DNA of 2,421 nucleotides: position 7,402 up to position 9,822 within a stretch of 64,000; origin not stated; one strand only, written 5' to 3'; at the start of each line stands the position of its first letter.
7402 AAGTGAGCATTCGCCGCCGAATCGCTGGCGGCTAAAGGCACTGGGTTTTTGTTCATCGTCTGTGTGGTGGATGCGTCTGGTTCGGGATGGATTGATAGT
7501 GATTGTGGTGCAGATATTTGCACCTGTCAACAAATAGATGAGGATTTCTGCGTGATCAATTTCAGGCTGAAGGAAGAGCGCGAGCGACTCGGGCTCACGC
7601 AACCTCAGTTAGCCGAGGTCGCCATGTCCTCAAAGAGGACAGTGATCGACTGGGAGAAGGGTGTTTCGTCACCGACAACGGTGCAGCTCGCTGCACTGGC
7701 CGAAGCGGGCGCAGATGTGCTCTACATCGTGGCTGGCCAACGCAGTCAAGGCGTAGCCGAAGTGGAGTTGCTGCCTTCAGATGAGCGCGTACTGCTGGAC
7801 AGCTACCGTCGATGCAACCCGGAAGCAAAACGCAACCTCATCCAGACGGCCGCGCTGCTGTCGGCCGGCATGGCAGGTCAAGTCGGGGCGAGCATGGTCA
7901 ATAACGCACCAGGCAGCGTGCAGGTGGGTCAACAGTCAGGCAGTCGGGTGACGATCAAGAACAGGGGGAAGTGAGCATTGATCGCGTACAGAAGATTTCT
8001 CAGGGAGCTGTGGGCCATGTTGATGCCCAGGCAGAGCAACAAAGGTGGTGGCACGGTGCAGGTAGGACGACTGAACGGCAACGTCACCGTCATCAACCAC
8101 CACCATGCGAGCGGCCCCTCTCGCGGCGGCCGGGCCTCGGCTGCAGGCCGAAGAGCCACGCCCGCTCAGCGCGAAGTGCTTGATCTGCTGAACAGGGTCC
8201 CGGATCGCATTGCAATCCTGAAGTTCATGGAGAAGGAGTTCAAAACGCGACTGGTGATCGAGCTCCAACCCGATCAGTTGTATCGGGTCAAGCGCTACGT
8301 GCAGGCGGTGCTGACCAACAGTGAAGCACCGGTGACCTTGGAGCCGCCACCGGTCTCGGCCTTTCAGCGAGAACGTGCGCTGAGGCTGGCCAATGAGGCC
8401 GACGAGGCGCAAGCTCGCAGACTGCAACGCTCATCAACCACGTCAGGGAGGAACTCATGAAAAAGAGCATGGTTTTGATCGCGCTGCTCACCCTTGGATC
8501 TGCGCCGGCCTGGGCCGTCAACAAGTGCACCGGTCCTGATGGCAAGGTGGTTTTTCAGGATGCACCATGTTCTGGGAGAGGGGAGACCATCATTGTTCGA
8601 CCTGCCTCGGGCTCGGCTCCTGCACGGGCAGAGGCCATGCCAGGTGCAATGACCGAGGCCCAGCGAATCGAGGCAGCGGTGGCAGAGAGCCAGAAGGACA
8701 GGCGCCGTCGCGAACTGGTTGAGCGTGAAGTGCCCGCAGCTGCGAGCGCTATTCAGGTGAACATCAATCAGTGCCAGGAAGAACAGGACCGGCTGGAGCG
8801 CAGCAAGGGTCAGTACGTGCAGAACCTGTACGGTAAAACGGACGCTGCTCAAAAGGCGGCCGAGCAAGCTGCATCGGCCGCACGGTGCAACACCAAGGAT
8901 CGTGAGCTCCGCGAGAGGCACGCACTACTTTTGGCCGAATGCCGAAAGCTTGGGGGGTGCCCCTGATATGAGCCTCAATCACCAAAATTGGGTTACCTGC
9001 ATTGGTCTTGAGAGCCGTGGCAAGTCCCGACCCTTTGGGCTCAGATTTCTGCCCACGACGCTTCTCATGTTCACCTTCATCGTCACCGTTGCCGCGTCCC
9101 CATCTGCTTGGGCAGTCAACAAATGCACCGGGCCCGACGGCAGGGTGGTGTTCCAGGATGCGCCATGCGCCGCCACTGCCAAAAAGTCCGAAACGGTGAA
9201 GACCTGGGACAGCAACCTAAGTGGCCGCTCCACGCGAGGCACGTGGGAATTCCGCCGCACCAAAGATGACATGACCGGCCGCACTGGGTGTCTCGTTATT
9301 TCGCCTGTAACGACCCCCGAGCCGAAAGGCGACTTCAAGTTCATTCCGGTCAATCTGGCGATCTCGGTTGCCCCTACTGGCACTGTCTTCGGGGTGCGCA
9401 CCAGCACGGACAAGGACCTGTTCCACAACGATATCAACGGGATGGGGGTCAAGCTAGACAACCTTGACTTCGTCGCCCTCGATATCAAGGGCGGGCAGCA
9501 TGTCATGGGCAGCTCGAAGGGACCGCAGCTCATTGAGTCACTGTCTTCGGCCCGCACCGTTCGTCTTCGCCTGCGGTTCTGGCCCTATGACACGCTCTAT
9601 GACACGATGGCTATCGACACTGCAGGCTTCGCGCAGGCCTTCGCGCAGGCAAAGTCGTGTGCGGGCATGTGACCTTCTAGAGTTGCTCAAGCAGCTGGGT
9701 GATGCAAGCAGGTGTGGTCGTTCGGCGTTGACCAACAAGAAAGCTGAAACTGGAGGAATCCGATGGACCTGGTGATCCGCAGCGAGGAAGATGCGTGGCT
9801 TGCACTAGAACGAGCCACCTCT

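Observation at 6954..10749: Uncharacterised repressor-side accessory operon between the immunity gene and the lysis cassette: best candidate for a novel prophage exclusion/defence module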

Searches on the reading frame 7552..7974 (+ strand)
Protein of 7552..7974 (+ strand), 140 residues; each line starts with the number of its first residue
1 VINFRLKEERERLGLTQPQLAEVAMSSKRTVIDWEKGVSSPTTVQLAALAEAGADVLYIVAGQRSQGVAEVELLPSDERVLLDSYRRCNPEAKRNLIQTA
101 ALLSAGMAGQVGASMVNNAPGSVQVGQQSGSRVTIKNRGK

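Call 3: search_protein_families(library=pfam, proteins=[window:7552-7974:+], max_evalue=0.1)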
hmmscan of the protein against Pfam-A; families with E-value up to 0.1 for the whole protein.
window:7552-7974:+ (140 aa): 3 families
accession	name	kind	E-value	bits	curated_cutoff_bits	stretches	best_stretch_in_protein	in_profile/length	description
PF01381.28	HTH_3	-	1.3e-09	38.3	23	1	6-52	1-47/55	Helix-turn-helix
PF13560.12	HTH_31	-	6.5e-06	26.8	27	1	5-52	5-53/64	Helix-turn-helix domain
PF12844.13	HTH_19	-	0.008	16.5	30.2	1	5-51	3-49/64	Helix-turn-helix domain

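Call 4: search_protein_families(library=phrogs, proteins=[window:7552-7974:+], max_evalue=0.01)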
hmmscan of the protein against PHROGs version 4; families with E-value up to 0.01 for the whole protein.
window:7552-7974:+ (140 aa): 15 families
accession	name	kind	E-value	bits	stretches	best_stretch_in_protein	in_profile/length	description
phrog_4836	-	transcription regulation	2.3e-13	51.1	1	4-78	78-147/194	CII-like regulator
phrog_8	-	transcription regulation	2e-10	41.7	1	5-97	165-253/346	transcriptional regulator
phrog_3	-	transcription regulation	8.9e-09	36.6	1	1-60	88-146/430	transcriptional repressor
phrog_2104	-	unknown function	5.1e-07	30.8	1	5-48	43-86/103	-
phrog_7950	-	transcription regulation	1.2e-06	29.4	1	4-42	10-47/68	transcriptional repressor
phrog_17822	-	unknown function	3.6e-06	27.4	1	2-74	8-80/267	-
phrog_2439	-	transcription regulation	3.6e-06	27.1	1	5-52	11-58/367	transcriptional regulator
phrog_2967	-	transcription regulation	8.7e-06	26.4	1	3-100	12-102/225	transcriptional regulator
phrog_4739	-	unknown function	2.9e-05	24.7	1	2-71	68-138/167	-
phrog_5823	-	transcription regulation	3.9e-05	24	1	5-52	10-58/404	transcriptional regulator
phrog_4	-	transcription regulation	0.00016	21.8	1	5-65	140-197/400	transcriptional repressor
phrog_2328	-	transcription regulation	0.00068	20.4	1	5-52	19-66/128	transcriptional repressor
phrog_14076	-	transcription regulation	0.0011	20.5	1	1-51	13-65/86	transcriptional regulator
phrog_1373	-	transcription regulation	0.0027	18.7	1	6-52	68-114/166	transcriptional regulator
phrog_25567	-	unknown function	0.0077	17.2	0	3-41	53-90/115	-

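Call 5: search_protein_families(library=padloc, proteins=[window:7552-7974:+], max_evalue=0.1)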
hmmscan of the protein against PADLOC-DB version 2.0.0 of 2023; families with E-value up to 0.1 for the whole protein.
window:7552-7974:+ (140 aa): 12 families
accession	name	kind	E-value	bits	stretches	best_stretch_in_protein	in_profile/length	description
PDLC03951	RmrA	-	2.3e-06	24.8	1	5-51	12-58/400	-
PDLC03949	RmrA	-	1.4e-05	22.2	1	5-52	6-53/363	-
PDLC02926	HTH_VI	-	0.00045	18.4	1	1-52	1-52/92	-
PDLC03948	RmrA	-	0.00064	16.7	1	5-52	12-59/397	-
PDLC03947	RmrA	-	0.0016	15.4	1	4-50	14-60/383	-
PDLC04142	capH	-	0.002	17.2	1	3-54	8-59/103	capH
PDLC03953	RmrA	-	0.0022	15.3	1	5-52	9-56/373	-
PDLC03954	RmrA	-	0.0026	14.7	1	5-52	14-61/380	-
PDLC03952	RmrA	-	0.0033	14.3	1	2-52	23-73/395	-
PDLC03956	RmrA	-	0.012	12.7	1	4-51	11-59/399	-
PDLC03946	RmrA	-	0.02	11.7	1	5-52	6-53/357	-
PDLC03944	RmrA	-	0.025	11.6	1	5-50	10-55/384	-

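Call 53: search_protein_families(library=ncbifam, proteins=[window:7552-7974:+], max_evalue=0.1)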
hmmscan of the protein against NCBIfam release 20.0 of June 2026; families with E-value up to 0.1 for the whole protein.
window:7552-7974:+ (140 aa): 9 families
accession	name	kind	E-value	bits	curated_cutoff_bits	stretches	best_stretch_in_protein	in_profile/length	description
TIGR03070.1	couple_hipB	subfamily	6e-07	29.3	71.65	1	6-49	7-50/58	type II toxin-antitoxin system Y4mF family antitoxin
NF007257.0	PRK09706.1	subfamily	6.5e-07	29.2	101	1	2-52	6-56/135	transcriptional repressor DicA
NF040522.1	VC1465_fam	subfamily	2e-05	24.6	70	1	6-39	1-34/111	VC1465 family Xer recombination activation factor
NF041951.1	phage_RstR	subfamily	0.00014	22.1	80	1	3-52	4-53/108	RstR family transcriptional repressor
NF047542.1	telomere_Tap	equivalog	0.00049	18.9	600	1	10-50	26-66/695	telomere-associated protein Tap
NF006015.0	PRK08154.1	subfamily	0.014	14.6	204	1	5-73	34-102/314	anaerobic benzoate catabolism transcriptional regulator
TIGR03830.1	CxxCG_CxxCG_HTH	subfamily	0.02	14.7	61.8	1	6-43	70-107/127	type II TA system antitoxin MqsA family protein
NF003162.0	PRK04140.1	equivalog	0.067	12.2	263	1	5-43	130-168/317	transcriptional regulator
NF048000.1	ECH1013_TF_S24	equivalog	0.086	12.7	300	1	2-62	3-65/204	ECH_1013 family putative transcriptional regulator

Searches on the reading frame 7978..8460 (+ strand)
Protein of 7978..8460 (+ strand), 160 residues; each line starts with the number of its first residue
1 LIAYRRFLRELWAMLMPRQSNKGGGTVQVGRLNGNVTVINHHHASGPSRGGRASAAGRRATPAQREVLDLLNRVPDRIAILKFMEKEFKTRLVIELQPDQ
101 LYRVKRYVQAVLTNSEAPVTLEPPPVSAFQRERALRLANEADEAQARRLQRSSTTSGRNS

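Call 3: search_protein_families(library=pfam, proteins=[window:8017-8460:+], max_evalue=0.1)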
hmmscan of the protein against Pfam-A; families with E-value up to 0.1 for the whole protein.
window:8017-8460:+ (147 aa): 0 families

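Call 4: search_protein_families(library=phrogs, proteins=[window:8017-8460:+], max_evalue=0.01)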
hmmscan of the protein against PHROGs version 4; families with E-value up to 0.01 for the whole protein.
window:8017-8460:+ (147 aa): 0 families

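Call 5: search_protein_families(library=padloc, proteins=[window:8017-8460:+], max_evalue=0.1)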
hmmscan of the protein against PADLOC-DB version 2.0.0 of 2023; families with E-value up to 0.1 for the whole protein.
window:8017-8460:+ (147 aa): 0 families

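Call 35: find_homologous_proteins(query=window:8017-8460:+)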
Query window:8017-8460:+ (147 aa): 7 proteins with E <= 0.001 among 268 candidates.
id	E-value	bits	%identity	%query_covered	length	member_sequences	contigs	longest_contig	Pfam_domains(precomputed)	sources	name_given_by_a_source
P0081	5.7e-88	310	100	100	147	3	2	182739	-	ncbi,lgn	-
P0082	1.2e-75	270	87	93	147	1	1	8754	-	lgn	-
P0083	8.8e-38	147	65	71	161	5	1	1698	-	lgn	-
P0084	5.0e-31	125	56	78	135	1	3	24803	-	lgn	-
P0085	1.4e-21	95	55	64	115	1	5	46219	-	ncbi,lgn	-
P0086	3.2e-20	91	48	78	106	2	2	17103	-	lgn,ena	-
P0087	4.2e-10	58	44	59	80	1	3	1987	-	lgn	-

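Call 39: find_encoding_contigs(protein=P0085, flank=6000, max_places=2)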
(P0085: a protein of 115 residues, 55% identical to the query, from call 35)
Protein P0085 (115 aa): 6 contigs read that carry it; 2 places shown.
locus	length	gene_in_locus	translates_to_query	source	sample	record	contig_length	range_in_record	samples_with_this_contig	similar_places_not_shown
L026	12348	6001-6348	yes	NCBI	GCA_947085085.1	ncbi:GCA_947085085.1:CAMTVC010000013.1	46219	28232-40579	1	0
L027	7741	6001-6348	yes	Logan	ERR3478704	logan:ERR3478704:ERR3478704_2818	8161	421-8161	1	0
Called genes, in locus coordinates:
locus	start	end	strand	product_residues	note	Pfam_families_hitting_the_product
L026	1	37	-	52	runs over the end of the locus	-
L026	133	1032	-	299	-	PF13191:AAA_16 (weak), PF13604:AAA_30 (faint), PF13401:AAA_22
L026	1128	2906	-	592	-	-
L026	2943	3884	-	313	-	-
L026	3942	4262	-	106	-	-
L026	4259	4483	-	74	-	-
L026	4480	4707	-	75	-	-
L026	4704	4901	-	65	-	-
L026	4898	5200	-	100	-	-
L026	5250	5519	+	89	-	-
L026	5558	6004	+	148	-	PF13560:HTH_31 (weak), PF01381:HTH_3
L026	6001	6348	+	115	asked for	-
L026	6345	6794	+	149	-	-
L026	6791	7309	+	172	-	-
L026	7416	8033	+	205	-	PF01510:Amidase_2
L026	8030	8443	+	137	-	PF25612:DUF7940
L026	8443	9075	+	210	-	-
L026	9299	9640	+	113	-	PF10805:DUF2730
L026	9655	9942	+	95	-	-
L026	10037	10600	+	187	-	PF11985:Phage_Mu_Gp27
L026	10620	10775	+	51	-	-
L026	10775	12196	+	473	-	PF03237:Terminase_6N, PF17289:Terminase_6C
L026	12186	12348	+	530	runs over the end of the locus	PF06074:Portal_Mu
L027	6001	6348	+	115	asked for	-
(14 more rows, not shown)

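Call 53: search_protein_families(library=ncbifam, proteins=[window:7978-8460:+], max_evalue=0.1)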
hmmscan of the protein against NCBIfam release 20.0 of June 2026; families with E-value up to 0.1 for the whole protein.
window:7978-8460:+ (160 aa): 0 families

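Call 60: search_protein_families(library=pfam, proteins=[L026:6345-6794:+], max_evalue=0.05)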
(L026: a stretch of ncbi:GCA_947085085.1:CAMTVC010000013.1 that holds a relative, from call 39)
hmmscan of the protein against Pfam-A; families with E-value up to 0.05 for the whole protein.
L026:6345-6794:+ (149 aa): 1 family
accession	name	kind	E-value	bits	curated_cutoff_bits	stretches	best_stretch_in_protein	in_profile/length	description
PF14110.11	DUF4282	-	0.019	16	27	1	75-138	11-81/86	Domain of unknown function (DUF4282)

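Call 74: search_protein_families(library=padloc, proteins=[window:7978-8460:+], max_evalue=0.1)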
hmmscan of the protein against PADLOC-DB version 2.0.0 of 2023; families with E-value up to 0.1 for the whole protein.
window:7978-8460:+ (160 aa): 1 family
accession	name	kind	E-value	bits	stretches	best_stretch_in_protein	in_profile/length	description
PDLC01456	Cas3a2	-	0.056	11.6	1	27-114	94-165/207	CAS-I; effector_G3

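Call 84: search_solved_structures(query=A4, max_evalue=10)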
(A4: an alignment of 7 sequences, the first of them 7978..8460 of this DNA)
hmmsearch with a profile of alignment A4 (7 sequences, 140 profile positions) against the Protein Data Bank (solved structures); distinct sequences matched with E-value up to 10: 17.
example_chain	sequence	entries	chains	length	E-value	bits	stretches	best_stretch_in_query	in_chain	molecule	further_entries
2x7a_A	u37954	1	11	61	0.17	15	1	11-48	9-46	BONE MARROW STROMAL ANTIGEN 2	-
3mq7_A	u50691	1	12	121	0.25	14.4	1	11-48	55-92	Bone marrow stromal antigen 2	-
3nwh_A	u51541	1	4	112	0.29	14.2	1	10-48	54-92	Bone marrow stromal antigen 2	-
2xg7_A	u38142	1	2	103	0.34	14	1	10-48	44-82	BONE MARROW STROMAL ANTIGEN 2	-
3mqb_A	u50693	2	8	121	0.35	13.9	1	11-48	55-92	Bone marrow stromal antigen 2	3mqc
28jw_o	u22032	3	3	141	0.37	13.9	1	21-92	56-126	30S ribosomal protein S15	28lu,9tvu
6spe_o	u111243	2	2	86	0.56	13.3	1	20-70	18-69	30S ribosomal protein S15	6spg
6spc_o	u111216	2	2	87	0.57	13.3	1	20-70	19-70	30S ribosomal protein S15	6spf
7unr_o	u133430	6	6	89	0.6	13.2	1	20-70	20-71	30S ribosomal protein S15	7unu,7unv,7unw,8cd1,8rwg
5cf2_A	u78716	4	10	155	0.72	12.9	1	41-74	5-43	Limonene-1,2-epoxide hydrolase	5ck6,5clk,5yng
7vx2_A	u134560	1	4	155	0.72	12.9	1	41-74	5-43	Limonene-1,2-epoxide hydrolase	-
7vwm_A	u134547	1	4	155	0.73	12.9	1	41-74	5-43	Limonene-1,2-epoxide hydrolase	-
7vwd_A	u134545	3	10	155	0.73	12.9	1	41-74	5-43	Limonene-1,2-epoxide hydrolase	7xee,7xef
4xbt_A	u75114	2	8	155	0.74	12.9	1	41-74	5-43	Limonene-1,2-epoxide hydrolase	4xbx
4xby_C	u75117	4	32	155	1.3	12.1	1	41-74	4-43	Limonene-1,2-epoxide hydrolase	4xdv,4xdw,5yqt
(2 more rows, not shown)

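Call 99: find_encoding_contigs(protein=P0082, flank=8000, max_places=2)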
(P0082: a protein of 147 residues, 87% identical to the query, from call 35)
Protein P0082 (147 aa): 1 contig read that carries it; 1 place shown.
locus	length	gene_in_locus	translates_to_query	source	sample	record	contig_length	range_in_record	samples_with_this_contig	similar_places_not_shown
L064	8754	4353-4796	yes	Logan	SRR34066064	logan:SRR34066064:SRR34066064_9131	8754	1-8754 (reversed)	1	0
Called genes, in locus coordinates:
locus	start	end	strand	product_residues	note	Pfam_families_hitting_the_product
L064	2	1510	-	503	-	?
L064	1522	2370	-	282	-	PF11300:DUF3102 (faint)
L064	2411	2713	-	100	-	-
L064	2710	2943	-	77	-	-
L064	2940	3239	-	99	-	-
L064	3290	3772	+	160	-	-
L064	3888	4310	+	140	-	PF01381:HTH_3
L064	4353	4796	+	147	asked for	-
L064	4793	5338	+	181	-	-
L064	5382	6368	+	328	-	-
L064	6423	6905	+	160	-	PF08291:Peptidase_M15_3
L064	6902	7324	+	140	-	PF25612:DUF7940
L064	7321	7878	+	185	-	-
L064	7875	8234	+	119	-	-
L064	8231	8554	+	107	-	-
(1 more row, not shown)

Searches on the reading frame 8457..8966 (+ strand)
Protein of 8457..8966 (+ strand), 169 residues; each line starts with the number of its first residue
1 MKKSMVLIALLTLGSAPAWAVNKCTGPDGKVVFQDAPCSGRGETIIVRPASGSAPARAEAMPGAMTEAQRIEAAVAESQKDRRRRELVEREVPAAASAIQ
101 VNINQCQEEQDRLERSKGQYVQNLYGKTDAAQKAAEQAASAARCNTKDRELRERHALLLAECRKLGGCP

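Call 3: search_protein_families(library=pfam, proteins=[window:8457-8966:+], max_evalue=0.1)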
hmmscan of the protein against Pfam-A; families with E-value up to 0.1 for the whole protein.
window:8457-8966:+ (169 aa): 1 family
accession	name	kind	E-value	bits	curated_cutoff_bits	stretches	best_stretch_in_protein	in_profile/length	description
PF13511.11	DUF4124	-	1.7e-05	25.4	22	1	9-61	2-55/56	Domain of unknown function (DUF4124)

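Call 4: search_protein_families(library=phrogs, proteins=[window:8457-8966:+], max_evalue=0.01)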
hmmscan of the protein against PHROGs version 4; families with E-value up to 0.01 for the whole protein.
window:8457-8966:+ (169 aa): 2 families
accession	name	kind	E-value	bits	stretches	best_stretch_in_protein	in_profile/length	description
phrog_9068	-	unknown function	1.6e-07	32.2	1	1-58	1-59/175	-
phrog_7936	-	unknown function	5.5e-05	24.5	1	4-108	5-99/132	-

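Call 5: search_protein_families(library=padloc, proteins=[window:8457-8966:+], max_evalue=0.1)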
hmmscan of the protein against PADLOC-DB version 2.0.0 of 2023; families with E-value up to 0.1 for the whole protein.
window:8457-8966:+ (169 aa): 0 families

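Call 53: search_protein_families(library=ncbifam, proteins=[window:8457-8966:+], max_evalue=0.1)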
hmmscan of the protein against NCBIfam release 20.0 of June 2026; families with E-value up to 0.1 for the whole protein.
window:8457-8966:+ (169 aa): 0 families

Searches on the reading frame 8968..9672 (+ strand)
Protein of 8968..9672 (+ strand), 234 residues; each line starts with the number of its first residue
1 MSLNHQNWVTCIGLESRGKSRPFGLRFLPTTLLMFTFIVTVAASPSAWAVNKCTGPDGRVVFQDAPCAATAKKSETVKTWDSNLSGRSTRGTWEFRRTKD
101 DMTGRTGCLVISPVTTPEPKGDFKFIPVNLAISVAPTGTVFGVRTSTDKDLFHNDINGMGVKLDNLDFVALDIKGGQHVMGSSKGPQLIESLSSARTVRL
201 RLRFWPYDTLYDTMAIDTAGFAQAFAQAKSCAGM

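Call 3: search_protein_families(library=pfam, proteins=[window:8968-9672:+], max_evalue=0.1)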
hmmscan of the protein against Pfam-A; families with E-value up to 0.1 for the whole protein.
window:8968-9672:+ (234 aa): 1 family
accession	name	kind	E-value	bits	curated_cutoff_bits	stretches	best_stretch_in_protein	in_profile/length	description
PF13511.11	DUF4124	-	2.6e-06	28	22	1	40-83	4-46/56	Domain of unknown function (DUF4124)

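Call 4: search_protein_families(library=phrogs, proteins=[window:8968-9672:+], max_evalue=0.01)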
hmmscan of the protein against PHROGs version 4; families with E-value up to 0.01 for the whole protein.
window:8968-9672:+ (234 aa): 3 families
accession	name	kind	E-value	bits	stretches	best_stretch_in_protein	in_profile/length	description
phrog_9068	-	unknown function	1.4e-06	29.1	1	37-88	9-60/175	-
phrog_7936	-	unknown function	3.9e-06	28.2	1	35-103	7-71/132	-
phrog_11231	-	unknown function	0.0001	23.2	1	173-226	153-206/216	-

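Call 5: search_protein_families(library=padloc, proteins=[window:8968-9672:+], max_evalue=0.1)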
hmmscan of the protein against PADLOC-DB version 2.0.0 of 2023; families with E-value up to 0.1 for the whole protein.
window:8968-9672:+ (234 aa): 0 families

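Call 53: search_protein_families(library=ncbifam, proteins=[window:8968-9672:+], max_evalue=0.1)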
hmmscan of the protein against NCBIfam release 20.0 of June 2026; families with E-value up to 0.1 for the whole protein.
window:8968-9672:+ (234 aa): 0 families
